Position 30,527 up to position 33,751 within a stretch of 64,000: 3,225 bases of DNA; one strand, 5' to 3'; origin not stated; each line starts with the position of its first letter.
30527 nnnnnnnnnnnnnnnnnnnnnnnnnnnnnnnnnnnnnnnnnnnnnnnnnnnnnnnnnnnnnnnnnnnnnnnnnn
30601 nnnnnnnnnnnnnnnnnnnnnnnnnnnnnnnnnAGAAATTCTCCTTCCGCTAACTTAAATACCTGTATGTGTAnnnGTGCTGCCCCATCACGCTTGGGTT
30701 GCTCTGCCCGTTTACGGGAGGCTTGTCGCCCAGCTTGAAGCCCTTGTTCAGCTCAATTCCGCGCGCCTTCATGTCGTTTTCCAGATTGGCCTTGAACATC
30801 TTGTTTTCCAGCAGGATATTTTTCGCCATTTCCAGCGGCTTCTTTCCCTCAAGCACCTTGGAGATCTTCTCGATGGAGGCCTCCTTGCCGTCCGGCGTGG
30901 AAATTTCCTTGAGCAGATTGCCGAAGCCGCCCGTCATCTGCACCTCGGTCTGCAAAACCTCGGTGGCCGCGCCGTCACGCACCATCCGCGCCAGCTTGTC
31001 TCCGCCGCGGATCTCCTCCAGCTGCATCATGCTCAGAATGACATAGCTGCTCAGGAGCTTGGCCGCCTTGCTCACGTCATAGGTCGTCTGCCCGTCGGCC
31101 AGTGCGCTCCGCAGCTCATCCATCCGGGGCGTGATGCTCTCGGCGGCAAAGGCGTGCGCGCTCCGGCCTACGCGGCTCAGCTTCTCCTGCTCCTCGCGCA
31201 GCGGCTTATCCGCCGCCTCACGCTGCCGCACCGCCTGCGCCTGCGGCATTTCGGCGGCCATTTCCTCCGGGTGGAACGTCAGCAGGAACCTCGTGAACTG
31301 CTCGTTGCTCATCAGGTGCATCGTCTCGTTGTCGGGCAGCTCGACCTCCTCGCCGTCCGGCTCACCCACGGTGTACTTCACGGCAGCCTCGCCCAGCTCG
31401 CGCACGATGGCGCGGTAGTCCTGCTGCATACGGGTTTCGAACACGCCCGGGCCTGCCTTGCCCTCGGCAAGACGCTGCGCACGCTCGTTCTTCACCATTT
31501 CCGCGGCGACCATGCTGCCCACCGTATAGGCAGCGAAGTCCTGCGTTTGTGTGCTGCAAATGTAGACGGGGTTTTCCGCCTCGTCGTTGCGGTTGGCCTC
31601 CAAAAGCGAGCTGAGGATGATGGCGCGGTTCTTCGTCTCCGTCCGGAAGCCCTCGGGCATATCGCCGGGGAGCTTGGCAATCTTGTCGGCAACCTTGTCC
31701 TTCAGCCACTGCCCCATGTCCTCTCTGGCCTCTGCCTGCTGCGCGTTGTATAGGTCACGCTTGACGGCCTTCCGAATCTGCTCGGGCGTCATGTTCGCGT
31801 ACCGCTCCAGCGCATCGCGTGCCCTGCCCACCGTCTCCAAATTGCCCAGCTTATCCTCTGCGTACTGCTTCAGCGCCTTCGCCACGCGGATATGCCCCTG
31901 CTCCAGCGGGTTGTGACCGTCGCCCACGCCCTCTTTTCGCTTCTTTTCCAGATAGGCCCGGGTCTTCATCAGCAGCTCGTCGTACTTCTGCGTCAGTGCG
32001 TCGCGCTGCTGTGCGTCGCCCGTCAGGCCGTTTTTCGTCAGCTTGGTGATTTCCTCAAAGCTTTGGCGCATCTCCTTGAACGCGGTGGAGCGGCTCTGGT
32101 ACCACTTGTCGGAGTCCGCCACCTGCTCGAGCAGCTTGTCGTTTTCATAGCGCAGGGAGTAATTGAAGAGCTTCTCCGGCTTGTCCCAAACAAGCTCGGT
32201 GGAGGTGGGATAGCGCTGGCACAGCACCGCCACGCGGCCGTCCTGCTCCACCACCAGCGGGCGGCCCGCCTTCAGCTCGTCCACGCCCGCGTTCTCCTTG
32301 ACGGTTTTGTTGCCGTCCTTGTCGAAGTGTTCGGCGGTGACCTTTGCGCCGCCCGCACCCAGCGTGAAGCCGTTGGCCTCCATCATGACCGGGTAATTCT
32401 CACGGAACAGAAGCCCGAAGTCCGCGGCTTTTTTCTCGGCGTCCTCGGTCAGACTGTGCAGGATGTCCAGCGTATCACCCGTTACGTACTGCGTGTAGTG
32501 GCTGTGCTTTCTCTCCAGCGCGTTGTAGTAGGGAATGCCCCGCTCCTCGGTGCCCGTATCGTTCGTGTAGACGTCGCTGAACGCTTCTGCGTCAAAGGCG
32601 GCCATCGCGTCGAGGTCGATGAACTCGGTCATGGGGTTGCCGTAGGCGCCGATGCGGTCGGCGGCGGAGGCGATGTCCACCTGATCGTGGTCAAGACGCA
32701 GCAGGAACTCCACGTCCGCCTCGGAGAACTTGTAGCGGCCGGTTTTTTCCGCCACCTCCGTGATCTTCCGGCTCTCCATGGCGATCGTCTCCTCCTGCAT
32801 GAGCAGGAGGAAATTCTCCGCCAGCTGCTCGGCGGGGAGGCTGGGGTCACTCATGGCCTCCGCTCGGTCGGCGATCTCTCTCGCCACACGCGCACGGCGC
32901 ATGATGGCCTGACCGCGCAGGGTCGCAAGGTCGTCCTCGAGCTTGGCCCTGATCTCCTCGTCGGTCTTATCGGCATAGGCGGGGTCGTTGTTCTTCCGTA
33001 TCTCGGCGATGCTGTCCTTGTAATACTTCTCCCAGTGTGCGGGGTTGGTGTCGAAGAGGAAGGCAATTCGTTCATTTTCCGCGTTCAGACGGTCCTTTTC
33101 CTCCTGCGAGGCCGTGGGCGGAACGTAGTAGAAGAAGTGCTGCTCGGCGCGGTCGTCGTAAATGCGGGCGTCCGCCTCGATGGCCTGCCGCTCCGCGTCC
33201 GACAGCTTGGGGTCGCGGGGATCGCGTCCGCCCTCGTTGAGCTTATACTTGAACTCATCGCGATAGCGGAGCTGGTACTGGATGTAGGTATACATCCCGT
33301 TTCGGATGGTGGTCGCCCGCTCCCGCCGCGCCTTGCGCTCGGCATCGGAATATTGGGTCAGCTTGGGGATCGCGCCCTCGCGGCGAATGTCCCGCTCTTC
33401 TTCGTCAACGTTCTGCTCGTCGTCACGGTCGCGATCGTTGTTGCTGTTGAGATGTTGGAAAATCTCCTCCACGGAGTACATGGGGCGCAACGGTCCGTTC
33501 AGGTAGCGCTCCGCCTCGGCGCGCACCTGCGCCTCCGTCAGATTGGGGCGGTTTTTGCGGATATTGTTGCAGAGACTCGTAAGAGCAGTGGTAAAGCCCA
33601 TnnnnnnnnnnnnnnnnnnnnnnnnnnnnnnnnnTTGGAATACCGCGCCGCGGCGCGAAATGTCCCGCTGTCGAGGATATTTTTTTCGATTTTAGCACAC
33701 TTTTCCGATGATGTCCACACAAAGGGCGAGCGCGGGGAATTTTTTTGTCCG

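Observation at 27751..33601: Two tandem paralogues of about 970 aa without signal peptides share a near-identical C-terminal tail, making them candidate T4SS substrates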

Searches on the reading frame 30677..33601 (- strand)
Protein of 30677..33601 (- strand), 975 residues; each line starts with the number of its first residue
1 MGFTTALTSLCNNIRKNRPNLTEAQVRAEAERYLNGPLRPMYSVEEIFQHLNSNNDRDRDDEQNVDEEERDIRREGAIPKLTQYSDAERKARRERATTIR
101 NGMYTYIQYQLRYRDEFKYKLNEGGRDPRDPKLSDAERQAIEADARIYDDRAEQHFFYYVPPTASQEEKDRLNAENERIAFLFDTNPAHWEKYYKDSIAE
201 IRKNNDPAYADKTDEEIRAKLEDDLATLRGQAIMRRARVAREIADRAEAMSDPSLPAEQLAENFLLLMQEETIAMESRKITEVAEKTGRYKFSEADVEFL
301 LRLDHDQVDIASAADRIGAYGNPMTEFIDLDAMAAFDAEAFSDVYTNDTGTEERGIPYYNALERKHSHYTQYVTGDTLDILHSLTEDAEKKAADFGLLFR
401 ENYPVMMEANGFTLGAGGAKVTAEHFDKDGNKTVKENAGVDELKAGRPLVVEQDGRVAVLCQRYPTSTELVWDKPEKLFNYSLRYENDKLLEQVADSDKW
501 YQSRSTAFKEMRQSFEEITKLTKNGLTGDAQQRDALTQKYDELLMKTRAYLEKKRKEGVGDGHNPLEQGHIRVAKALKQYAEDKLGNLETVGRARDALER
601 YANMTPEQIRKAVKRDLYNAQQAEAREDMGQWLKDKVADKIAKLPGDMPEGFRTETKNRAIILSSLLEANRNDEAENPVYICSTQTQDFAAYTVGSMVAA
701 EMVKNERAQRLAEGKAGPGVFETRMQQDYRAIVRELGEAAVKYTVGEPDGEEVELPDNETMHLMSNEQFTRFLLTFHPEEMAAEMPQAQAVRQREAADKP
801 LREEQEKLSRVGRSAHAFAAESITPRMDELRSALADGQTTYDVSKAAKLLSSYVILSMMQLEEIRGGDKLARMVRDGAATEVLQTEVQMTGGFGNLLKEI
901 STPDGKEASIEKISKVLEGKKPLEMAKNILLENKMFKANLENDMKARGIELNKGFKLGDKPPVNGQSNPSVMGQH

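Call 6: search_protein_families(library=pfam, proteins=[window:30677-33601:-], max_evalue=1)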
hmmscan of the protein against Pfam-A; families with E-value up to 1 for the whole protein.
window:30677-33601:- (975 aa): 0 families

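Call 7: search_protein_families(library=ncbifam, proteins=[window:30677-33601:-], max_evalue=1)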
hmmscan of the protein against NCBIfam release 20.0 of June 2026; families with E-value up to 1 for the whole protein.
window:30677-33601:- (975 aa): 0 families

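Call 49: list_cluster_members(proteins=[P0001, window:30677-33601:-, window:30677-33634:-, P0017, P0008])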
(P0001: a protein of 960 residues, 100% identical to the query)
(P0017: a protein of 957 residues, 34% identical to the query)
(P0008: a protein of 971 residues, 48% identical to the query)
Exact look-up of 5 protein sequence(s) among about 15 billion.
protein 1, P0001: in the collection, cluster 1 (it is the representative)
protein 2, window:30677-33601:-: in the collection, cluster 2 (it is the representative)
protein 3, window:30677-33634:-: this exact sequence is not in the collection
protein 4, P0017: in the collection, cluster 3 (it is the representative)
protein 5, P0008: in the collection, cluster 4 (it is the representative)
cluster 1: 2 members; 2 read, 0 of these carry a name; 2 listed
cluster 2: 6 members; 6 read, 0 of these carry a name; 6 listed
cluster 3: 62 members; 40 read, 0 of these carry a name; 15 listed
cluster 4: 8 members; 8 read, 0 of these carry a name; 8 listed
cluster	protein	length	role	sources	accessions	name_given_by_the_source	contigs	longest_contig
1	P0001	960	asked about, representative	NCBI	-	-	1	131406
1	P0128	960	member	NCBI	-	-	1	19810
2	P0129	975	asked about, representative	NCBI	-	-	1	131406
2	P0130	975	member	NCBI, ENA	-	-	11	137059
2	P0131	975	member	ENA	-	-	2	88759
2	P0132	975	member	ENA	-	-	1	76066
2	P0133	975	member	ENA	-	-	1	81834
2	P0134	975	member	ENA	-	-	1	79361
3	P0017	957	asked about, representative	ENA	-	-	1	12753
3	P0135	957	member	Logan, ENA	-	-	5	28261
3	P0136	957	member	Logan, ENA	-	-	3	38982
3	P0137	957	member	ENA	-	-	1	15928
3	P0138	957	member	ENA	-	-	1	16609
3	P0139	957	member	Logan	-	-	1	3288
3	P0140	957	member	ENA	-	-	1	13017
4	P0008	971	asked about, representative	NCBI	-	-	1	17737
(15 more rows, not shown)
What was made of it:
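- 30674..33601 (-): Gene B, 975 aa: upstream paralogue and first gene of the operon. The exact 975-aa product is in the public collection (call 49).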

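Call 105: search_protein_families(library=padloc, proteins=[window:30677-33601:-], max_evalue=0.1)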
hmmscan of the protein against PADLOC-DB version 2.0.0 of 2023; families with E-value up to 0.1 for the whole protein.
window:30677-33601:- (975 aa): 0 families

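Call 106: search_protein_families(library=phrogs, proteins=[window:30677-33601:-], max_evalue=0.1)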
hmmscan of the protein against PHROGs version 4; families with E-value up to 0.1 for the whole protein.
window:30677-33601:- (975 aa): 1 family
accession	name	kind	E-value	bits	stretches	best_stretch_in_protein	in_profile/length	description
phrog_18573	-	unknown function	0.035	15.1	0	687-759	68-139/172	-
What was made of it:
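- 30674..33601 (-): No family hit (calls 6, 7, 105, 106).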
